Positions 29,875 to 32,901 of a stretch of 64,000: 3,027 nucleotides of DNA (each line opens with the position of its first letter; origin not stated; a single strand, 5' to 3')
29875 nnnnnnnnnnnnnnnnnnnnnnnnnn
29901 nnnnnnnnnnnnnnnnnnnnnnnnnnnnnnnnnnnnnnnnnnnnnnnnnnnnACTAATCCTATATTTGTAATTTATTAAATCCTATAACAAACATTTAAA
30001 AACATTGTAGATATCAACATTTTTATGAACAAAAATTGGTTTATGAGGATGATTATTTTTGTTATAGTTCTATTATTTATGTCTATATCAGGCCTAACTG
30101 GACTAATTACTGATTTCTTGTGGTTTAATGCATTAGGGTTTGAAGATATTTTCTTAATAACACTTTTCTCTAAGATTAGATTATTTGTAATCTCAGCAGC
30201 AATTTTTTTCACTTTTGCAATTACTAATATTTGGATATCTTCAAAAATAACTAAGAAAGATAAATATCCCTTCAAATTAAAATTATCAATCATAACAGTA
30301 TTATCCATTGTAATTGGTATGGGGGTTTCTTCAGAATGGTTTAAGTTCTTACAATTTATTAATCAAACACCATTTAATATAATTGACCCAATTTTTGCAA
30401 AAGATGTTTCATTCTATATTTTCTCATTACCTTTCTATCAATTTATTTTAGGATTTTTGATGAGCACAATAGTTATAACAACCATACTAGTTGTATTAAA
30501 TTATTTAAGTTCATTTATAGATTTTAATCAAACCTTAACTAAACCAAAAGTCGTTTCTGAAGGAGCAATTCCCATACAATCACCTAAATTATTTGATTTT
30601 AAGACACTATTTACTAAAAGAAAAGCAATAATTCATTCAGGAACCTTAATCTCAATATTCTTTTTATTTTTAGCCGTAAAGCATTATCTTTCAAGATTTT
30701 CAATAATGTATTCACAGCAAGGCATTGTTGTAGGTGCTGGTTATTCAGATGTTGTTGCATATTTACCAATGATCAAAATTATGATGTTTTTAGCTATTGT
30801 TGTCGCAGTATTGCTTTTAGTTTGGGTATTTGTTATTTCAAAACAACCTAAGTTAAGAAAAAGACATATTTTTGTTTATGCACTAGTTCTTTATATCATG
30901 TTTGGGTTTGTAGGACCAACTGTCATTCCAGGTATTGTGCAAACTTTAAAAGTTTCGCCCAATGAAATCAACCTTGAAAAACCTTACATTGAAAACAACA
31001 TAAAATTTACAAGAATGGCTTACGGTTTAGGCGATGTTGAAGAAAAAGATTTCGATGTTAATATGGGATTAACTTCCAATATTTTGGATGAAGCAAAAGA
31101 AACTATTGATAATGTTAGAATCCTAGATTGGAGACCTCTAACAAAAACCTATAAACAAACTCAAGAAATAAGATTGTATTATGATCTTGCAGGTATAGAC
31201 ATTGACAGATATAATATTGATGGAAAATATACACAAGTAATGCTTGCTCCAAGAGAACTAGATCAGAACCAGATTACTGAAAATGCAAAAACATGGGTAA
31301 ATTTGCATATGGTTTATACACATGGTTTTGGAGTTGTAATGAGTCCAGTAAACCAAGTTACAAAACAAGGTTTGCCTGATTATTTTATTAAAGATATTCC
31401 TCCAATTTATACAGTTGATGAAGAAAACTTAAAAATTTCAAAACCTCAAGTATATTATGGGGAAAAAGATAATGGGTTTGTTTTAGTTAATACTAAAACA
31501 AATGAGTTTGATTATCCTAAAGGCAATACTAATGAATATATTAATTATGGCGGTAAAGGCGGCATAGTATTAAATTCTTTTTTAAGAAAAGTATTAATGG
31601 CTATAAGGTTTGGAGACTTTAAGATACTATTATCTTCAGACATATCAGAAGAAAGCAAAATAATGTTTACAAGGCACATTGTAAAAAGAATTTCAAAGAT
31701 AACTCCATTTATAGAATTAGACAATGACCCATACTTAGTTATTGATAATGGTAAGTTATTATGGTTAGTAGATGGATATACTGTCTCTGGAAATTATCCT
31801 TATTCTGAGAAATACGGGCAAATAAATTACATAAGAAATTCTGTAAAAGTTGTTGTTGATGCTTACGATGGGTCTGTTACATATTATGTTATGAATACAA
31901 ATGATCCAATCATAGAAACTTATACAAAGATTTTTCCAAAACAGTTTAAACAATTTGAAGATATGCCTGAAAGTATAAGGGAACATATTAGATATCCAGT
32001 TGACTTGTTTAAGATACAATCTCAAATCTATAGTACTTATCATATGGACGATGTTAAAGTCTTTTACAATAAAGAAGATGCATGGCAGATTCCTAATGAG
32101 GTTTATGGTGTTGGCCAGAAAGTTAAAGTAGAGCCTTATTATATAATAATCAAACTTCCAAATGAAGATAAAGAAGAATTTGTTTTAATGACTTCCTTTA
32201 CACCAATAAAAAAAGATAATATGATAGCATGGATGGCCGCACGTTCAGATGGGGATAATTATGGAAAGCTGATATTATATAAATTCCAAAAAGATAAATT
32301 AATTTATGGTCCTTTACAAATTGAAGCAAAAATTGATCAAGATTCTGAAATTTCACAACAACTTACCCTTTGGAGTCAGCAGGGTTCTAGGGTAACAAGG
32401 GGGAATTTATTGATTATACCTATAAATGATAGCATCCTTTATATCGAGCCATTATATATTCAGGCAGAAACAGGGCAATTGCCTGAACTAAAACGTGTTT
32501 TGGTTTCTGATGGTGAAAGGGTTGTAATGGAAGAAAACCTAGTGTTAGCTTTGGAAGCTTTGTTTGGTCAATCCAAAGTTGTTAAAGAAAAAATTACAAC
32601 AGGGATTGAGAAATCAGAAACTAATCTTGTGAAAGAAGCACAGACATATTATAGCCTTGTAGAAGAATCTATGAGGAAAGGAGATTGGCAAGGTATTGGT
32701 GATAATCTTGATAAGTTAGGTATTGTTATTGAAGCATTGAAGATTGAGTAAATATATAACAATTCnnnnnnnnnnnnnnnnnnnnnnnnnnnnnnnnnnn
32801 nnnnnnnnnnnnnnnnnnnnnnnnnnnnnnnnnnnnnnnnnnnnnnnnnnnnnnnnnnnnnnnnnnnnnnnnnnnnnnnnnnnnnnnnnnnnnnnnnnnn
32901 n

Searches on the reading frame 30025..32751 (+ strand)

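Call 68: search_protein_families(library=pfam, proteins=[window:30025-32751:+], max_evalue=0.0001)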
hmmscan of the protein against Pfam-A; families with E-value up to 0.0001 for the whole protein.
window:30025-32751:+ (908 aa): 1 family
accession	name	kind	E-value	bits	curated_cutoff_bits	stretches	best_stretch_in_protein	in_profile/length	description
PF03699.18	UPF0182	-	1e-284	946.9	27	1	8-783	2-770/770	Uncharacterised protein family (UPF0182)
